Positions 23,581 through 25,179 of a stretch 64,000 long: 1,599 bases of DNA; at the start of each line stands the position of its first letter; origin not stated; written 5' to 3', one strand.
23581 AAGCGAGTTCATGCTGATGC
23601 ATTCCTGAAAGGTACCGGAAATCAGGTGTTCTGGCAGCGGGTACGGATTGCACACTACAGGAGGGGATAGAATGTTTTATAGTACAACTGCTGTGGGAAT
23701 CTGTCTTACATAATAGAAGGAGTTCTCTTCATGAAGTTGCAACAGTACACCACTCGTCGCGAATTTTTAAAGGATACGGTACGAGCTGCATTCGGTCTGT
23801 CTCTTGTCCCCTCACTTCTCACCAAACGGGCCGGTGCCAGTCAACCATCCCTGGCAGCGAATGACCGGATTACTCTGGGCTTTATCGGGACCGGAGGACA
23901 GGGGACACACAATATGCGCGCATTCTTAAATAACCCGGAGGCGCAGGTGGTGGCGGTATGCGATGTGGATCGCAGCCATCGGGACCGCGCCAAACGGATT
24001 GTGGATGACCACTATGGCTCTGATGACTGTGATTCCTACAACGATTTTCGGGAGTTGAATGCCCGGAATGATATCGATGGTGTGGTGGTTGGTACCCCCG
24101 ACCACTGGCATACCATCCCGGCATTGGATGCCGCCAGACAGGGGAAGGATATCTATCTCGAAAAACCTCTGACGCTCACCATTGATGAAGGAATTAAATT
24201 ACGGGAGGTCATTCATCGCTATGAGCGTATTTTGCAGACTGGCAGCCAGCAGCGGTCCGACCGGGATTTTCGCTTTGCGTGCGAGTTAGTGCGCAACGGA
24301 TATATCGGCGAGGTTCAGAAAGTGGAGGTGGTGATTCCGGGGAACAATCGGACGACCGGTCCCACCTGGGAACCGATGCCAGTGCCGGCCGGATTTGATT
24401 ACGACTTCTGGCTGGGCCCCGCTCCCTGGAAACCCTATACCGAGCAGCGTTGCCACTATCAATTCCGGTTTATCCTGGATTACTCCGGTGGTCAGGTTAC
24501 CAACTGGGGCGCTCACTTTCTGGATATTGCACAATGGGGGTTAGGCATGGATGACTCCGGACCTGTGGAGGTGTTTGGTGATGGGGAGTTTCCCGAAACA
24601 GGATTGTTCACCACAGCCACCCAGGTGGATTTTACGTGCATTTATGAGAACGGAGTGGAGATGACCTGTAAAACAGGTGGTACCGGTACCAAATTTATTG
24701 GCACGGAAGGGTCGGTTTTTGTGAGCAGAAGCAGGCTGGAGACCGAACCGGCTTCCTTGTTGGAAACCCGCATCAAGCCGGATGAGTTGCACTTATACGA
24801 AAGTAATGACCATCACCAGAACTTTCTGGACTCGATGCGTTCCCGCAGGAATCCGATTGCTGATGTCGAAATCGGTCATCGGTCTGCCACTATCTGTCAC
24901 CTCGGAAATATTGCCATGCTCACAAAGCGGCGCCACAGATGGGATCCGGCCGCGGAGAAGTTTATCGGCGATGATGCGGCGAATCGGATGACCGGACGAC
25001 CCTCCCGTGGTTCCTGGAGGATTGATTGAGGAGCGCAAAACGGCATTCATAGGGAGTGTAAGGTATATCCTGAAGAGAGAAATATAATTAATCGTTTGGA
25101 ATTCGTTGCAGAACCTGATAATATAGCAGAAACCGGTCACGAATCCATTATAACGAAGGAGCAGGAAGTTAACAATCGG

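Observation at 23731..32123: Five tandem Tat-exported Gfo/Idh/MocA oxidoreductases plus a xylose-isomerase-fold lipoprotein: candidate periplasmic oxidation/elimination glycoside-cleaving system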

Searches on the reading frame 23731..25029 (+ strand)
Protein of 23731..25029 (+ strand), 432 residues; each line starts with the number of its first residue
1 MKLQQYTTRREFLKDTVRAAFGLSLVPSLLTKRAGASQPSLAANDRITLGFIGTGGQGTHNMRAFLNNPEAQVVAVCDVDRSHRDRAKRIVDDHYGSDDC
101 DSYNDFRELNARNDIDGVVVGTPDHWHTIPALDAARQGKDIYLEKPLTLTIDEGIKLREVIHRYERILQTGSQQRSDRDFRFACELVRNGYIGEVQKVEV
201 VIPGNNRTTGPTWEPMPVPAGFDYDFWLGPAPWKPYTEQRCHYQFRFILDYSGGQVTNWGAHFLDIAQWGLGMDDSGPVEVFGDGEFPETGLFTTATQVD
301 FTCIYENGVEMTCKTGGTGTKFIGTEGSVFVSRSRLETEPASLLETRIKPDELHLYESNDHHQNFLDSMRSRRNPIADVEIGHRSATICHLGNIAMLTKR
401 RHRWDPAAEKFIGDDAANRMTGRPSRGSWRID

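Call 3: search_protein_families(library=pfam, proteins=[window:23731-25029:+], max_evalue=0.01)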
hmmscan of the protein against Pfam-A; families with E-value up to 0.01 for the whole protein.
window:23731-25029:+ (432 aa): 3 families
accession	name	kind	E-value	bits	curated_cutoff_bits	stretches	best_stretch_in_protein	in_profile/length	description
PF19051.5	GFO_IDH_MocA_C2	-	7.6e-36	124.4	23.3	1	214-431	44-254/254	Oxidoreductase family, C-terminal alpha/beta domain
PF01408.29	GFO_IDH_MocA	-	2.1e-16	61.1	24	1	48-171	2-119/120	Oxidoreductase family, NAD-binding Rossmann fold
PF22725.1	GFO_IDH_MocA_C3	-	1.8e-06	28.4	27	1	246-316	36-103/124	GFO/IDH/MocA C-terminal domain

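Call 4: search_protein_families(library=ncbifam, proteins=[window:23731-25029:+], max_evalue=0.01)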
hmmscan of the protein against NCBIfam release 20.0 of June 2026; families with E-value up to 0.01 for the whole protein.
window:23731-25029:+ (432 aa): 10 families
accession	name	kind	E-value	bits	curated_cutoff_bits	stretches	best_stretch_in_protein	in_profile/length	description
NF058561.1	BT_2158_fam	equivalog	4.3e-45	154.2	750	1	8-275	1-259/487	glycoside 3-dehydrogenase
TIGR04380.1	myo_inos_iolG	equivalog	6.7e-20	71.2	355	1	47-200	2-150/330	inositol 2-dehydrogenase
NF041392.1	XylDh_Gfo6_Halo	equivalog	1.1e-13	50.7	350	1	75-198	43-166/350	D-xylose 1-dehydrogenase Gfo6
NF040723.1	UDP-GlcNAcDh_Arch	equivalog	1.3e-13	51.1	450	1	49-198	3-144/302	UDP-N-acetylglucosamine 3-dehydrogenase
NF052679.1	InsChiInosDhIolG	equivalog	6.5e-13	48.4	540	1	47-198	3-151/343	bifunctional inositol 2-dehydrogenase/D-chiro-inositol 1-dehydrogenase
NF008607.0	PRK11579.1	subfamily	1.7e-09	37.1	330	1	100-199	50-149/346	oxidoreductase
NF052479.1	LevoglcsnDh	equivalog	6.6e-09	34.9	650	1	76-197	41-156/386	levoglucosan dehydrogenase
NF058563.1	BT_2159_fam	equivalog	1e-05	24.7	650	1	47-200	1-148/350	disaccharide 3-dehydrogenase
NF007574.0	PRK10206.1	equivalog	1.3e-05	24.5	352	1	105-199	56-150/345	oxidoreductase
NF006379.0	PRK08618.1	equivalog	0.0054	16.1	417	1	34-106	115-186/326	ornithine cyclodeaminase family protein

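Call 7: search_solved_structures(query=window:23731-25029:+, max_evalue=0.00001, show_alignments=2)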
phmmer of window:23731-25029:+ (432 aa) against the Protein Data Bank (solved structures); distinct sequences matched with E-value up to 0.00001: 33.
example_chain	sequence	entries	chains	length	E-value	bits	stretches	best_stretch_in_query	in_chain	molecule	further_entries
8tdf_A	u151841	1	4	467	8.9e-30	107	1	42-273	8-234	Dehydrogenase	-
8tdh_A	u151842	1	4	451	6.2e-29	104.3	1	46-273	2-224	Predicted dehydrogenases and related proteins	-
9m3d_B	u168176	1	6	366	4e-12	48.9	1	46-216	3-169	DgpA1 from W974-1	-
6z3c_AAA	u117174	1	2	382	3e-11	46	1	48-196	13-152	Gfo/Idh/MocA family oxidoreductase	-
6z3b_A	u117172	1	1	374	3.7e-11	45.7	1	49-196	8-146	Gfo/Idh/MocA family oxidoreductase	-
3cea_A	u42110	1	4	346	4.1e-11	45.5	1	49-195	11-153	Myo-inositol 2-dehydrogenase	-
6z3b_B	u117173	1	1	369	4.4e-11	45.4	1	50-196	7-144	Gfo/Idh/MocA family oxidoreductase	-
3moi_A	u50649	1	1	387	8.7e-11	44.4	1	47-197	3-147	Probable dehydrogenase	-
3e18_A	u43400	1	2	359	1.1e-10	44.1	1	49-210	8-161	oxidoreductase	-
7xr9_A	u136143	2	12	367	2.1e-10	43.2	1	46-197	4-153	DgpA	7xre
9m37_A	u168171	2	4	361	3.7e-10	42.4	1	48-218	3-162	P581a DgpA2 and isoorientin complex structure | Gfo/Idh/MocA family protein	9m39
3ec7_A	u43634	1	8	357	4.7e-10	42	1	48-197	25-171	Putative Dehydrogenase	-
3ezy_A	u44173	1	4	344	1.9e-09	40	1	48-198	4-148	Dehydrogenase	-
4hkt_A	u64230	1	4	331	4.2e-09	38.9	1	47-201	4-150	Inositol 2-dehydrogenase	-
4mkx_A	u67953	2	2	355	1.8e-08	36.8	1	47-197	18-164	Inositol dehydrogenase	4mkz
8tdi_L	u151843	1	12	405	1.5e-07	33.7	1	50-202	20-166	P2B11 Glucuronide-3-dehydrogenase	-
6t2b_A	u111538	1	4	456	7.1e-06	28.2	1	31-196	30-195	Glycosyl hydrolase family 109 protein 2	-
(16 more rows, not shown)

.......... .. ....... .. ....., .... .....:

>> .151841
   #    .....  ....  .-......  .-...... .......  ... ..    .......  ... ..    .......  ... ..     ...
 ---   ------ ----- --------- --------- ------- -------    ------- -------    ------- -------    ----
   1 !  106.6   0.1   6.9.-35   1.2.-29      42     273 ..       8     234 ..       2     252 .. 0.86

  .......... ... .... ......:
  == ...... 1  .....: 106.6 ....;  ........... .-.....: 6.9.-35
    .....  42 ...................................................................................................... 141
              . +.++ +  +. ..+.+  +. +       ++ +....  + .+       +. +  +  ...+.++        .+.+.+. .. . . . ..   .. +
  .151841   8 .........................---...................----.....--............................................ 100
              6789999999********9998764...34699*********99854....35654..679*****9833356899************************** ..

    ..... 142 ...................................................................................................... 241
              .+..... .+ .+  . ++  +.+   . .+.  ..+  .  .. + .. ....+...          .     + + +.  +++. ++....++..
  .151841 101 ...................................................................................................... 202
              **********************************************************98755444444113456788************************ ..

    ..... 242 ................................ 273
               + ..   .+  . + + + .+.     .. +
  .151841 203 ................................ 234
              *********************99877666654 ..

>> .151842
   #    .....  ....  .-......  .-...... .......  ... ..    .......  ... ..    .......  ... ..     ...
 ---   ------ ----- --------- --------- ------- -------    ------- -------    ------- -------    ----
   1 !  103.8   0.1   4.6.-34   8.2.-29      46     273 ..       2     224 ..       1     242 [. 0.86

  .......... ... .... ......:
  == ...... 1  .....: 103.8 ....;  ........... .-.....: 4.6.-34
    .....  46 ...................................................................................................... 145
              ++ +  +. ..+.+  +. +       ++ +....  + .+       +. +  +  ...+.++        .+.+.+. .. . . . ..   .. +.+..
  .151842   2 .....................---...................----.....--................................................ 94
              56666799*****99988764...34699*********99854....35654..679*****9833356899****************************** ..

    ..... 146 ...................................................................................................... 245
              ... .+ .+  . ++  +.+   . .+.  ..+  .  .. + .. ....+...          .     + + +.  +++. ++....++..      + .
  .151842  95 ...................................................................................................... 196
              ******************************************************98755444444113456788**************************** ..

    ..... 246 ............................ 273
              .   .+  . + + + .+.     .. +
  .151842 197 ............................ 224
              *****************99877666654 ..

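Call 28: find_homologous_proteins(query=window:23731-25029:+, max_evalue=1e-20)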
Query window:23731-25029:+ (432 aa): 8000 proteins with E <= 1e-20 among 8000 candidates; the best 120 are listed.
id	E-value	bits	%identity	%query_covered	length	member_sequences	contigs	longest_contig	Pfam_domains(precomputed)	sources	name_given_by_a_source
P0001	0.0e+0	1024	100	100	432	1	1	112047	PF01408.29,PF19051.6,PF22725.2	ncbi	-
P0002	4.9e-277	937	91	100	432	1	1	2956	PF01408.29,PF19051.6,PF22725.2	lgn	-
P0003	6.6e-262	887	87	100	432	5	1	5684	PF01408.29,PF19051.6,PF22725.2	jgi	-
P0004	1.5e-236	803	77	100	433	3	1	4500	PF01408.29,PF19051.6,PF22725.2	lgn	-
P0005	9.9e-202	689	66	99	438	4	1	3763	PF01408.29,PF19051.6,PF22725.2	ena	-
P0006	1.3e-200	685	67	97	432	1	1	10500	PF01408.29,PF19051.6,PF22725.2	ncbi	-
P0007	9.2e-199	679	66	100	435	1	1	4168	PF01408.29,PF19051.6,PF22725.2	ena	-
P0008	6.6e-195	666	65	99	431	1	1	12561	PF01408.29,PF19051.6,PF22725.2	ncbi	-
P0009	2.0e-194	665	65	100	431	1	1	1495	PF01408.29,PF19051.6,PF22725.2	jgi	jgi:predicted dehydrogenase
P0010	4.3e-194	663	65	99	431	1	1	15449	PF01408.29,PF19051.6,PF22725.2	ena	-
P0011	1.5e-193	662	65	99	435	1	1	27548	PF01408.29,PF19051.6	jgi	-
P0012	3.2e-193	661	70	89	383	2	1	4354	PF01408.29,PF19051.6,PF22725.2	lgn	-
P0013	4.7e-193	660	64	100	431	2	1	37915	PF01408.29,PF19051.6,PF22725.2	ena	-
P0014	2.4e-192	658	64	100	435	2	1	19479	PF01408.29,PF19051.6,PF22725.2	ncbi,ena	-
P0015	1.5e-190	652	70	89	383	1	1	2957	PF01408.29,PF19051.6,PF22725.2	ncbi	-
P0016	3.1e-189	647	65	98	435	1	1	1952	PF01408.29,PF19051.6,PF22725.2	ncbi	-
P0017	2.6e-187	641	64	97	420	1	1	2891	PF01408.29,PF19051.6,PF22725.2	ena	-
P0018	4.3e-187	640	63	100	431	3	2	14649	PF01408.29,PF19051.6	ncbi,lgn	-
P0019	8.1e-187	640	61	100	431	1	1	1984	PF01408.29,PF19051.6,PF22725.2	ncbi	-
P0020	8.6e-187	639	63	100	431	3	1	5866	PF01408.29,PF19051.6,PF22725.2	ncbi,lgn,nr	ncbi:Gfo/Idh/MocA family oxidoreductase [candidate division KSB1 bacterium]|nr:Gfo/Idh/MocA family o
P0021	4.5e-186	637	63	100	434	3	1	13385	PF01408.29,PF19051.6,PF22725.2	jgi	-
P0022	1.0e-184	633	65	94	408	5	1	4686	PF01408.29,PF19051.6,PF22725.2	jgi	-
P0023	2.7e-184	631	63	100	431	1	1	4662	PF01408.29,PF19051.6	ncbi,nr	ncbi:Gfo/Idh/MocA family oxidoreductase [candidate division KSB1 bacterium]|nr:Gfo/Idh/MocA family o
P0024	3.8e-183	627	63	100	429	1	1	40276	PF01408.29,PF19051.6,PF22725.2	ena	-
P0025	2.9e-181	621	62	98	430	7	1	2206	PF01408.29,PF19051.6,PF22725.2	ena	-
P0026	4.1e-180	617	64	92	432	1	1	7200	PF01408.29,PF19051.6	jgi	-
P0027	3.5e-179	614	64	98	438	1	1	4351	PF01408.29,PF19051.6,PF10518.15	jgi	-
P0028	3.7e-178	611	60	100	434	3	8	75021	PF01408.29,PF19051.6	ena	-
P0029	7.2e-178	610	62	98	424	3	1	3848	PF01408.29,PF19051.6,PF22725.2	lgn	-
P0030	7.7e-178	610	60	100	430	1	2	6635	PF01408.29,PF19051.6,PF22725.2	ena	-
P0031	1.3e-177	609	61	99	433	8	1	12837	PF01408.29,PF19051.6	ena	-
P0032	5.7e-177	607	61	98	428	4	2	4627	PF01408.29,PF19051.6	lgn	-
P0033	1.2e-176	606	61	98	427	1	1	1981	PF01408.29,PF19051.6,PF22725.2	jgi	jgi:predicted dehydrogenase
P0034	2.6e-176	605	59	100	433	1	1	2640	PF01408.29,PF19051.6,PF22725.2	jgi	jgi:predicted dehydrogenase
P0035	2.9e-175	601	63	98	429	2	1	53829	PF01408.29,PF19051.6,PF22725.2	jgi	-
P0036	3.5e-175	601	62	98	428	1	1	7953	PF01408.29,PF19051.6,PF22725.2,PF10518.15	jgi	jgi:predicted dehydrogenase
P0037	3.5e-174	598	63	99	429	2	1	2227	PF01408.29,PF19051.6,PF22725.2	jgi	-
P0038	3.8e-174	598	62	93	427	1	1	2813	PF01408.29,PF19051.6,PF22725.2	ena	-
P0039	4.4e-173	594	61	100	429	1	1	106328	PF01408.29,PF19051.6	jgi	-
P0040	4.6e-173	594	61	100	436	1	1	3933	PF01408.29,PF19051.6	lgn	-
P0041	1.3e-172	593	62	98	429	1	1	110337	PF01408.29,PF19051.6,PF22725.2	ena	-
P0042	6.0e-172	591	62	98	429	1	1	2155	PF01408.29,PF19051.6,PF22725.2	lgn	-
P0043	6.6e-172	590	60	100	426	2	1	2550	PF01408.29,PF19051.6,PF22725.2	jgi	-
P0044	9.3e-172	590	60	100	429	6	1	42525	PF01408.29,PF19051.6,PF22725.2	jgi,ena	-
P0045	1.3e-171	589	62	98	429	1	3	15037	PF01408.29,PF19051.6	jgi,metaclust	metaclust:\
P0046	1.4e-171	589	59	99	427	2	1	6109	PF01408.29,PF19051.6,PF22725.2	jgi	jgi:predicted dehydrogenase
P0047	2.3e-171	589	61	91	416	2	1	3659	PF01408.29,PF19051.6,PF22725.2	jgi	jgi:predicted dehydrogenase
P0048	3.3e-171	588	62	98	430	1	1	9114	PF01408.29,PF19051.6,PF10518.15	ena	-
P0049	3.6e-171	588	59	100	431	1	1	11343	PF01408.29,PF19051.6,PF10518.15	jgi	jgi:predicted dehydrogenase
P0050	3.7e-171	588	59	99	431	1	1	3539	PF01408.29,PF19051.6,PF22725.2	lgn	-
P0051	4.5e-171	588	60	98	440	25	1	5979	PF01408.29,PF19051.6,PF22725.2,PF10518.15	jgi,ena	-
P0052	7.3e-171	587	65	92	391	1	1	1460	PF01408.29,PF19051.6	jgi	jgi:predicted dehydrogenase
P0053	8.5e-171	587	58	99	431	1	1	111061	PF01408.29,PF19051.6,PF22725.2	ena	-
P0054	8.7e-171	587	61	98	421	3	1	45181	PF01408.29,PF19051.6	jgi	-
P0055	1.3e-170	586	60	98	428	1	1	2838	PF01408.29,PF19051.6,PF22725.2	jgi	jgi:predicted dehydrogenase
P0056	1.4e-170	586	60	100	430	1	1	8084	PF01408.29,PF19051.6,PF22725.2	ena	-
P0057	1.9e-170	586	62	98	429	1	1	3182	PF01408.29,PF19051.6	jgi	-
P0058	2.1e-170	585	58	100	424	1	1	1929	PF01408.29,PF19051.6,PF22725.2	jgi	jgi:predicted dehydrogenase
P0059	2.4e-170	585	61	98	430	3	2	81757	PF01408.29,PF19051.6,PF22725.2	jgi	-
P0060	2.6e-170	585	60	96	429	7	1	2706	PF01408.29,PF19051.6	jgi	-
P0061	3.1e-170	585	60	98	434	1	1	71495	PF01408.29,PF19051.6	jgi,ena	-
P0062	3.5e-170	585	59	98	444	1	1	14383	PF01408.29,PF19051.6,PF22725.2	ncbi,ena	-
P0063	6.3e-170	584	60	100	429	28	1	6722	PF01408.29,PF19051.6,PF22725.2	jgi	-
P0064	6.5e-170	584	58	99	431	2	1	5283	PF01408.29,PF19051.6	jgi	-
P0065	8.3e-170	583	60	98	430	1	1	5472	PF01408.29,PF19051.6,PF22725.2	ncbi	-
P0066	9.3e-170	583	59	99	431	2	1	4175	PF01408.29,PF19051.6,PF22725.2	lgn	-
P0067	1.2e-169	583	59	100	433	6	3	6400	PF01408.29,PF19051.6,PF10518.15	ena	-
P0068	1.6e-169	583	61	98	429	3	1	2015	PF01408.29,PF19051.6,PF22725.2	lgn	-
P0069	1.7e-169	582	61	98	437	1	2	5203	PF01408.29,PF19051.6,PF22725.2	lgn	-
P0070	1.8e-169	582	59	100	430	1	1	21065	PF01408.29,PF19051.6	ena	-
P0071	1.9e-169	582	60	98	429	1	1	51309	PF01408.29,PF19051.6,PF22725.2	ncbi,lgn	-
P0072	2.0e-169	582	57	99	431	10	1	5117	PF01408.29,PF19051.6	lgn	-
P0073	2.1e-169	582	62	98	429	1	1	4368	PF01408.29,PF19051.6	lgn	-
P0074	2.3e-169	582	61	98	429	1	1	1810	PF01408.29,PF19051.6,PF22725.2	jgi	-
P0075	2.9e-169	582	60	98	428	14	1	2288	PF01408.29,PF19051.6,PF10518.15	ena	-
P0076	3.2e-169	582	57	100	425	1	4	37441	PF01408.29,PF19051.6,PF22725.2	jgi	-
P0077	4.3e-169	581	59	99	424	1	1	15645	PF01408.29,PF19051.6,PF10518.15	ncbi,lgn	-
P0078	7.3e-169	580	60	97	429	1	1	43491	PF01408.29,PF19051.6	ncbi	-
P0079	7.8e-169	580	60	96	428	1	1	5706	PF01408.29,PF19051.6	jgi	-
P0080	7.8e-169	580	60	100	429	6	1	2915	PF01408.29,PF19051.6,PF22725.2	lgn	-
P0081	7.9e-169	580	59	99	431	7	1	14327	PF01408.29,PF19051.6,PF22725.2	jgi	-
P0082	1.4e-168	579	60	98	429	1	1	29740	PF01408.29,PF19051.6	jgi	-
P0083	1.4e-168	579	62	98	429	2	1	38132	PF01408.29,PF19051.6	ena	-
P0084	1.5e-168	579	60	98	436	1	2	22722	PF01408.29,PF19051.6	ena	-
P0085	1.5e-168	579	61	98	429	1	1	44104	PF01408.29,PF19051.6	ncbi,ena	-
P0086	1.6e-168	579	62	98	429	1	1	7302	PF01408.29,PF19051.6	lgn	-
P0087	1.6e-168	579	61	98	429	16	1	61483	PF01408.29,PF19051.6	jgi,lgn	jgi:predicted dehydrogenase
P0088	1.9e-168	579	61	98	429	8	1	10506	PF01408.29,PF19051.6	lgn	-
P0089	2.0e-168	579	58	99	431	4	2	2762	PF01408.29,PF19051.6,PF22725.2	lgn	-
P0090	2.3e-168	579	57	99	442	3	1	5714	PF01408.29,PF19051.6,PF22725.2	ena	-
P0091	2.6e-168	579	61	98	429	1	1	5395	PF01408.29,PF19051.6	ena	-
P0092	4.2e-168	578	59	98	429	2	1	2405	PF01408.29,PF19051.6,PF22725.2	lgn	-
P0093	6.0e-168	577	59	98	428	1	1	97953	PF01408.29,PF19051.6,PF22725.2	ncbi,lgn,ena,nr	ncbi:MAG: Gfo/Idh/MocA family oxidoreductase [Planctomycetes bacterium]|nr:Gfo/Idh/MocA family oxido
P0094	8.7e-168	577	60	99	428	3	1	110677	PF01408.29,PF19051.6,PF22725.2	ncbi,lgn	-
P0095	1.0e-167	577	60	99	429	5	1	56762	PF01408.29,PF19051.6,PF22725.2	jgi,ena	-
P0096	1.1e-167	576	61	98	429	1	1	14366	PF01408.29,PF19051.6,PF22725.2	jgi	-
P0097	1.2e-167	576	59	98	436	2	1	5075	PF01408.29,PF19051.6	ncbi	-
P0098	1.2e-167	576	60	98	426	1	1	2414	PF01408.29,PF19051.6,PF22725.2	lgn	-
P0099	1.3e-167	576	57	97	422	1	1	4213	PF01408.29,PF19051.6,PF22725.2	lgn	-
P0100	1.4e-167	576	58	98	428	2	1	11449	PF01408.29,PF19051.6,PF22725.2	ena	-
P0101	1.4e-167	576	60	100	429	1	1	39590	PF01408.29,PF19051.6,PF22725.2,PF10518.15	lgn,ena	-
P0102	1.5e-167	576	61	99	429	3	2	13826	PF01408.29,PF19051.6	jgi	-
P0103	1.6e-167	576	60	98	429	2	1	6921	PF01408.29,PF19051.6,PF22725.2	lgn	-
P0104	1.7e-167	576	59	100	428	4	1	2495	PF01408.29,PF19051.6,PF22725.2,PF10518.15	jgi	-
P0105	1.8e-167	576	58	99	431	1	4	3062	PF01408.29,PF19051.6,PF22725.2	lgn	-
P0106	1.9e-167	576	56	99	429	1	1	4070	PF01408.29,PF19051.6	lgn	-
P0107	1.9e-167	576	58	99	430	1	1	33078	PF01408.29,PF19051.6,PF22725.2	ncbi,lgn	-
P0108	2.1e-167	576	60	98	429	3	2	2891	PF01408.29,PF19051.6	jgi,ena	-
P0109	2.4e-167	575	56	99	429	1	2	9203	PF01408.29,PF19051.6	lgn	-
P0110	2.7e-167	575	58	99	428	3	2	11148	PF01408.29,PF19051.6,PF22725.2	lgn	-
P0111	3.0e-167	575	59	98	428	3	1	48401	PF01408.29,PF19051.6,PF22725.2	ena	-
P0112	3.1e-167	575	56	100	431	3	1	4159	PF01408.29,PF19051.6,PF22725.2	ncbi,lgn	-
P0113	3.3e-167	575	61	98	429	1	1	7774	PF01408.29,PF19051.6,PF22725.2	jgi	jgi:predicted dehydrogenase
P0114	3.8e-167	575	59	100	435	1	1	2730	PF01408.29,PF19051.6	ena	-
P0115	4.5e-167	574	60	98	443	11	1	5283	PF01408.29,PF19051.6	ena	-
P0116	5.1e-167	574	58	100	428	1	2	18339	PF01408.29,PF19051.6,PF22725.2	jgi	jgi:predicted dehydrogenase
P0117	6.0e-167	574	56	98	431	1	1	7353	PF01408.29,PF19051.6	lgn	-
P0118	7.8e-167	574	59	100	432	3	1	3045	PF01408.29,PF19051.6,PF10518.15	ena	-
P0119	8.6e-167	574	59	98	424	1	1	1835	PF01408.29,PF19051.6,PF22725.2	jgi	jgi:predicted dehydrogenase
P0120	9.7e-167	573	60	98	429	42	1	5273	PF01408.29,PF19051.6,PF22725.2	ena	-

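Call 29: find_encoding_contigs(protein=P0001, flank=10000, max_places=3)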
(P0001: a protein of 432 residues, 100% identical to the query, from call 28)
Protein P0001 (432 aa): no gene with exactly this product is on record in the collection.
